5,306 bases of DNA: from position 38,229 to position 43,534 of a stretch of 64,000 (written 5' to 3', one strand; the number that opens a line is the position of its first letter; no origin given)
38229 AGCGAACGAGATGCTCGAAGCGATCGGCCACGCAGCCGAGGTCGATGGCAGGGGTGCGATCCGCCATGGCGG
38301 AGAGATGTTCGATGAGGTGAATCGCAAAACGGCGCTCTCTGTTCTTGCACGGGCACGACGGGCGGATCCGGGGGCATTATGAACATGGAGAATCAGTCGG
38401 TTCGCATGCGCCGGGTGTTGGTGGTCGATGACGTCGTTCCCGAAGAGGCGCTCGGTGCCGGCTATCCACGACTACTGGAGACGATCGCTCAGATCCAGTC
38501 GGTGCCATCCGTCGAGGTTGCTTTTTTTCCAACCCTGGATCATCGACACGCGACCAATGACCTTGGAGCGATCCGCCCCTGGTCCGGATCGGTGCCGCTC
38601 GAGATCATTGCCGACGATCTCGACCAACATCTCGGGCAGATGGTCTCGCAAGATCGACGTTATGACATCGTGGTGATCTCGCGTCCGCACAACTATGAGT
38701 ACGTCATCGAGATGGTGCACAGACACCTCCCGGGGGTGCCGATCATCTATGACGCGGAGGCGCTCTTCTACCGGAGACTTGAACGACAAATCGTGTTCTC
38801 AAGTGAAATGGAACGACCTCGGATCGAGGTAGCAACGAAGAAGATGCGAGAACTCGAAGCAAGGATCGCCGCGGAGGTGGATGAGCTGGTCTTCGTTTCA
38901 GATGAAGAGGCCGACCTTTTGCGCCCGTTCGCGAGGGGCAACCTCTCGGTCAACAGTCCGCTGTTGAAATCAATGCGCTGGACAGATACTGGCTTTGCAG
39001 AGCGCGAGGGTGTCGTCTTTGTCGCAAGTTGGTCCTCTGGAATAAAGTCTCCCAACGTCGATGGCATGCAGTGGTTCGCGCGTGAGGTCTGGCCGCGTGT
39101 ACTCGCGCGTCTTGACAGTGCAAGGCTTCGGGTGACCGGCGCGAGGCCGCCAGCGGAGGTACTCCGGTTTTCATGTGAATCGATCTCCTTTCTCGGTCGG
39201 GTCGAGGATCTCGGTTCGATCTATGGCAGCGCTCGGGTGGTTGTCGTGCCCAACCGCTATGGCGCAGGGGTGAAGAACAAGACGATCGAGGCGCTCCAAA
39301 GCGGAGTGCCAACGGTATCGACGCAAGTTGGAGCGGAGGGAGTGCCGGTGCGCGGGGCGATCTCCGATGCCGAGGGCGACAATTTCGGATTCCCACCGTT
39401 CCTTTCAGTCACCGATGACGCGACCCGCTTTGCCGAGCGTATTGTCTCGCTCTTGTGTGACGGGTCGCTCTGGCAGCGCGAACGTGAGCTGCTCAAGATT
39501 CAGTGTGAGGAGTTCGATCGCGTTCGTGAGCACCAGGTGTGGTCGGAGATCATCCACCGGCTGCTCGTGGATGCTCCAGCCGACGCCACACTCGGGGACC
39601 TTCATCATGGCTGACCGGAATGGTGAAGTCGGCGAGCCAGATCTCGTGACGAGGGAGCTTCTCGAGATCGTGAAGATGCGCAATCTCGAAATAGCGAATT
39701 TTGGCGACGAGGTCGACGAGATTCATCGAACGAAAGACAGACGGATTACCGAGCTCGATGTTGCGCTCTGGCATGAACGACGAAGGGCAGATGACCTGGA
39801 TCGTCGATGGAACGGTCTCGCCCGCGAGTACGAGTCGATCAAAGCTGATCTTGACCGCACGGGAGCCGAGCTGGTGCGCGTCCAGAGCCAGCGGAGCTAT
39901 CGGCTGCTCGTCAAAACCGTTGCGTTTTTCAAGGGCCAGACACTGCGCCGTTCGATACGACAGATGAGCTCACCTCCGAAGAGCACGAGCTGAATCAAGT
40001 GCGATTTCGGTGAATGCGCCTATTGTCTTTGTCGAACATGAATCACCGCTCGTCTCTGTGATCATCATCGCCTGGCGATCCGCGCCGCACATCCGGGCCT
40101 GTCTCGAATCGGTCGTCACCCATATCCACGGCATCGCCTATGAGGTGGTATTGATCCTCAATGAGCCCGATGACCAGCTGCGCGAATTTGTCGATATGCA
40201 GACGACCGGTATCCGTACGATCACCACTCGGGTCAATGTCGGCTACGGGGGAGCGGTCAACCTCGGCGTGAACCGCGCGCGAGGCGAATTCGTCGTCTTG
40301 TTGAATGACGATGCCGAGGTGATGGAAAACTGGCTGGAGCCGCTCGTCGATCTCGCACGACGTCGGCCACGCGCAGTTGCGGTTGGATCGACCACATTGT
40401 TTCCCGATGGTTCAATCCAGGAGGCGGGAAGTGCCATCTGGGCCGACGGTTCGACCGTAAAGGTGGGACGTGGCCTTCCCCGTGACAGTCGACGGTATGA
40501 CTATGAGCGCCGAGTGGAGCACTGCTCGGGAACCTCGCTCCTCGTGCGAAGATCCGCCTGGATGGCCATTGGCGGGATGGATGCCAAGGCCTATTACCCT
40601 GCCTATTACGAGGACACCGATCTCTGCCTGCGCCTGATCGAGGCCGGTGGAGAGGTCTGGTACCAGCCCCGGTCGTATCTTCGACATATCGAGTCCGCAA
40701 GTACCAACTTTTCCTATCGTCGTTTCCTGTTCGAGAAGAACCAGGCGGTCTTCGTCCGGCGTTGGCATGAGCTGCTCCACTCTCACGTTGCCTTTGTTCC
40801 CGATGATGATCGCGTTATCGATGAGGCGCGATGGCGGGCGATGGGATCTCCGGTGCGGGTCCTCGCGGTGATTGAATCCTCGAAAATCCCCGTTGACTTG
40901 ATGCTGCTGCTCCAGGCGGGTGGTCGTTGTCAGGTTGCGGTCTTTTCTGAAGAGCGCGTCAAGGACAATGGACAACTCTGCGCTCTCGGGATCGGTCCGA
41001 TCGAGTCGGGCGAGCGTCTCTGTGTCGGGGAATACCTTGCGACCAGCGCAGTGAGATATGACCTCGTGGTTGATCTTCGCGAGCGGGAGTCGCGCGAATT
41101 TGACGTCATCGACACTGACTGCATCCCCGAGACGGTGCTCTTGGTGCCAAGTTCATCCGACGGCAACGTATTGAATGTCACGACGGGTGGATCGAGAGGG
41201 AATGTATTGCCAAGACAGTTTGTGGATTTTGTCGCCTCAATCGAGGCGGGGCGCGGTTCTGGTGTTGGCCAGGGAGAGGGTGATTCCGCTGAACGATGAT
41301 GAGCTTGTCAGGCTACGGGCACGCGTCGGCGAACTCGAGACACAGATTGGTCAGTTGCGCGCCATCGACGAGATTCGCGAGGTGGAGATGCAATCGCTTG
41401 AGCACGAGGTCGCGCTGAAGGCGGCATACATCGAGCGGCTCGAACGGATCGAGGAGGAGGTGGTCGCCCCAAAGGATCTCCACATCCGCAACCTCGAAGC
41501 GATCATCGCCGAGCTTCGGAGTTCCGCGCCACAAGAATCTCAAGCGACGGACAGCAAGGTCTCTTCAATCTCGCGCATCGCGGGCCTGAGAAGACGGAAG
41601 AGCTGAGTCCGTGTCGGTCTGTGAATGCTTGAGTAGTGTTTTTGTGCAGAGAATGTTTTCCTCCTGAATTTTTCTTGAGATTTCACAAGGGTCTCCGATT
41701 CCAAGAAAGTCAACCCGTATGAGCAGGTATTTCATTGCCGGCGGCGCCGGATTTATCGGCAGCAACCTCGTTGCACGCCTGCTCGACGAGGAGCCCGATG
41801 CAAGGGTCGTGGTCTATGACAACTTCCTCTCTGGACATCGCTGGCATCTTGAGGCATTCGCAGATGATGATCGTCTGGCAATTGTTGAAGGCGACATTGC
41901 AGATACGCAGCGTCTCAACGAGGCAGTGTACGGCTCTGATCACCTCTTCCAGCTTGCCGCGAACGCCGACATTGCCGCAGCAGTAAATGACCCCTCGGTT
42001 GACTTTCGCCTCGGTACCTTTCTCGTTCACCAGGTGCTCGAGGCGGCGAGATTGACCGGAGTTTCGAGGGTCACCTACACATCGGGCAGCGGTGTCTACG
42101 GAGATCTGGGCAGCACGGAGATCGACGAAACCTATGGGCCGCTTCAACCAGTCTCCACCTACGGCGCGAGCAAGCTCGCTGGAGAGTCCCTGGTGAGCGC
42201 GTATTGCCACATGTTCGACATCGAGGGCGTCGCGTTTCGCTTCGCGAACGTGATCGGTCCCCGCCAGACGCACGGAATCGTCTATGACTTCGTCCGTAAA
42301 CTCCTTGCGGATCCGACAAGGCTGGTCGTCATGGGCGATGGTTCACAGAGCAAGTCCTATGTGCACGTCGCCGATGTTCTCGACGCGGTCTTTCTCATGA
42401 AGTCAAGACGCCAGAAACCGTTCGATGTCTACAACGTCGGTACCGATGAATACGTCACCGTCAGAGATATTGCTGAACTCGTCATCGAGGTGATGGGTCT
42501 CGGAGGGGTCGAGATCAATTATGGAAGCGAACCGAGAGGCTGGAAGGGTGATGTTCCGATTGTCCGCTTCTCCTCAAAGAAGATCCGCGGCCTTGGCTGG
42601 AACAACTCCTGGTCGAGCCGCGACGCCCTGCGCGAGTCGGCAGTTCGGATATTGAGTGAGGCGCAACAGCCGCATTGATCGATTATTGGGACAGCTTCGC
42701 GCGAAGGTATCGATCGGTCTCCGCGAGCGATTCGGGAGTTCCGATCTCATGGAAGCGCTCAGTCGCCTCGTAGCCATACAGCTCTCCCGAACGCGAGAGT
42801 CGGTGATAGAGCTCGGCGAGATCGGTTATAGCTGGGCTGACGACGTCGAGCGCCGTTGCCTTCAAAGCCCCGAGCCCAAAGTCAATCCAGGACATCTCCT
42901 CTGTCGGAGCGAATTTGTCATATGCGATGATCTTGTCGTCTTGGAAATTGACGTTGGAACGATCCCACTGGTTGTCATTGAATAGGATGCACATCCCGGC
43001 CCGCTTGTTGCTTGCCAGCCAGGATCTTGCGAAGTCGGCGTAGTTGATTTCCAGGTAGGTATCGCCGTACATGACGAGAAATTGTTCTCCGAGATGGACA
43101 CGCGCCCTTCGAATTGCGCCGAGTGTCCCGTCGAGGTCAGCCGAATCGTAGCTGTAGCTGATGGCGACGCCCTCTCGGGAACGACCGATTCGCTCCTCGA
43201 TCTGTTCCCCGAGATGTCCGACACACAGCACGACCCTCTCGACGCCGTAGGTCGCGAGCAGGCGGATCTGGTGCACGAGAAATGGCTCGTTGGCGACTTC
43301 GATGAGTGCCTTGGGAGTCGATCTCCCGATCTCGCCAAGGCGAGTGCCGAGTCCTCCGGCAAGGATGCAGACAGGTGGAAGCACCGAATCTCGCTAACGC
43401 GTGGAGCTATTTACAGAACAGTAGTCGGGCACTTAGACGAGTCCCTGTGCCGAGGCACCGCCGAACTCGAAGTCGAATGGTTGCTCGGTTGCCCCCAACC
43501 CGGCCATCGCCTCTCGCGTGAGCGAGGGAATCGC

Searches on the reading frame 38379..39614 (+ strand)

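Call 89: search_protein_families(library=pfam, proteins=[window:38379-39614:+], max_evalue=0.0001)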
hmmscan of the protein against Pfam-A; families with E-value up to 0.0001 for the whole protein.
window:38379-39614:+ (411 aa): 1 family
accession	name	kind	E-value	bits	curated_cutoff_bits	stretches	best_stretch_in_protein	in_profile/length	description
PF13692.12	Glyco_trans_1_4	-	2.2e-21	77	27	1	222-361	10-142/142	Glycosyl transferases group 1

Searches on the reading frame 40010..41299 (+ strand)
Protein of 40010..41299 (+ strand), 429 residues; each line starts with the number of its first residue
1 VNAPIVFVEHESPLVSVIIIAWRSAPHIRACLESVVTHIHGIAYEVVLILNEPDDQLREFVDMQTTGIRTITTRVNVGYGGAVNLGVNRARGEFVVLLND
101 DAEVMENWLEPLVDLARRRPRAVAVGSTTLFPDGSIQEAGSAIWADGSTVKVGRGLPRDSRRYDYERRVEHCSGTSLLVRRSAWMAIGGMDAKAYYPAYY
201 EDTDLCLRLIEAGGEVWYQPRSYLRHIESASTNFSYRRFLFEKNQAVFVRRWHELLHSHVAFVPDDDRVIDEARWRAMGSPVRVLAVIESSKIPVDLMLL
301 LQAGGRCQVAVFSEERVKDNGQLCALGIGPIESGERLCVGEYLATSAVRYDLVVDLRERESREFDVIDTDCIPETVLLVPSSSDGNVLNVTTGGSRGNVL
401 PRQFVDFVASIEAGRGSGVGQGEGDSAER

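Call 89: search_protein_families(library=pfam, proteins=[window:40010-41299:+], max_evalue=0.0001)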
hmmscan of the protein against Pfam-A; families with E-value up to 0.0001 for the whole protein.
window:40010-41299:+ (429 aa): 2 families
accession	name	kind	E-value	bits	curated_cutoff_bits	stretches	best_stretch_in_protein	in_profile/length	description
PF00535.33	Glycos_transf_2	-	2.3e-21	76.9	23.3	1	16-141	1-128/168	Glycosyl transferase family 2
PF13641.12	Glyco_tranf_2_3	-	5.6e-16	59.7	27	1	15-236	3-221/230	Glycosyltransferase like family 2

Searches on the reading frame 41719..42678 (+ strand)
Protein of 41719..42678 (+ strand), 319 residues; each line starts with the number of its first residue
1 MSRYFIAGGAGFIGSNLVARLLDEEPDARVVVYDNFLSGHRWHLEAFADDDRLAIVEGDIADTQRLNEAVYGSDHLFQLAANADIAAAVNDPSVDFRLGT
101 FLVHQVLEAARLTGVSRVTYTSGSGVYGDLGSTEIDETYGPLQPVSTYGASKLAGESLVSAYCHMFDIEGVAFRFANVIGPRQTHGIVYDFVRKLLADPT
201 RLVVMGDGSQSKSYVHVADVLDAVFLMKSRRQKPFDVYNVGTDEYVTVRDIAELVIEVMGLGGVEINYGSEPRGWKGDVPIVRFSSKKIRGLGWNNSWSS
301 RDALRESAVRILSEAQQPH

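Call 89: search_protein_families(library=pfam, proteins=[window:41719-42678:+], max_evalue=0.0001)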
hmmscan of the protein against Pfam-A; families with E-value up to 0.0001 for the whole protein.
window:41719-42678:+ (319 aa): 7 families
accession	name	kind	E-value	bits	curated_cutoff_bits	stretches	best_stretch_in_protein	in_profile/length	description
PF01370.27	Epimerase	-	6e-44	150.7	20.9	1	5-241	2-240/240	NAD dependent epimerase/dehydratase family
PF16363.11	GDP_Man_Dehyd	-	1.6e-37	130.2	27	1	5-261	1-268/332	GDP-mannose 4,6 dehydratase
PF01073.25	3Beta_HSD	-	7.9e-20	71.5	22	1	6-228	2-229/280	3-beta hydroxysteroid dehydrogenase/isomerase family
PF04321.23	RmlD_sub_bind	-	1.3e-11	44.5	27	1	5-261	4-233/287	RmlD substrate binding domain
PF13460.12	NAD_binding_10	-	2.9e-10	40.7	27.2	1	8-129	1-104/184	NAD(P)H-binding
PF02719.21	Polysacc_synt_2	-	1.2e-09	38.2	20.2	1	5-261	2-249/293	Polysaccharide biosynthesis protein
PF07993.18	NAD_binding_4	-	1.1e-06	28.5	20.1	0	6-187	1-215/258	Male sterility protein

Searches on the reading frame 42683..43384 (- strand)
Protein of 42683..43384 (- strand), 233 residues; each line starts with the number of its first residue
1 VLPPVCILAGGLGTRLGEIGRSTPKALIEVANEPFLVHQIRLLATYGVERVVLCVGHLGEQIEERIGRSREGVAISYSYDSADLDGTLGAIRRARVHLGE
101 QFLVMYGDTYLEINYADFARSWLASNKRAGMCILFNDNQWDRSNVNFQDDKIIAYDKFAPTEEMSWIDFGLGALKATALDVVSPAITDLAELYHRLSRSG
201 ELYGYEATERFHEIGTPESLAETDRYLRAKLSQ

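Call 90: search_protein_families(library=pfam, proteins=[window:42683-43384:-], max_evalue=0.0001)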
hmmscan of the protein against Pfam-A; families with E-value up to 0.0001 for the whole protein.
window:42683-43384:- (233 aa): 2 families
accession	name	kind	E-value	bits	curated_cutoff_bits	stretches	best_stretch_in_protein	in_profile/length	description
PF12804.13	NTP_transf_3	-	1.5e-13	51.7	27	1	6-111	2-98/160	MobA-like NTP transferase domain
PF00483.29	NTP_transferase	-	1.7e-13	51.2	21.2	1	7-132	4-134/245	Nucleotidyl transferase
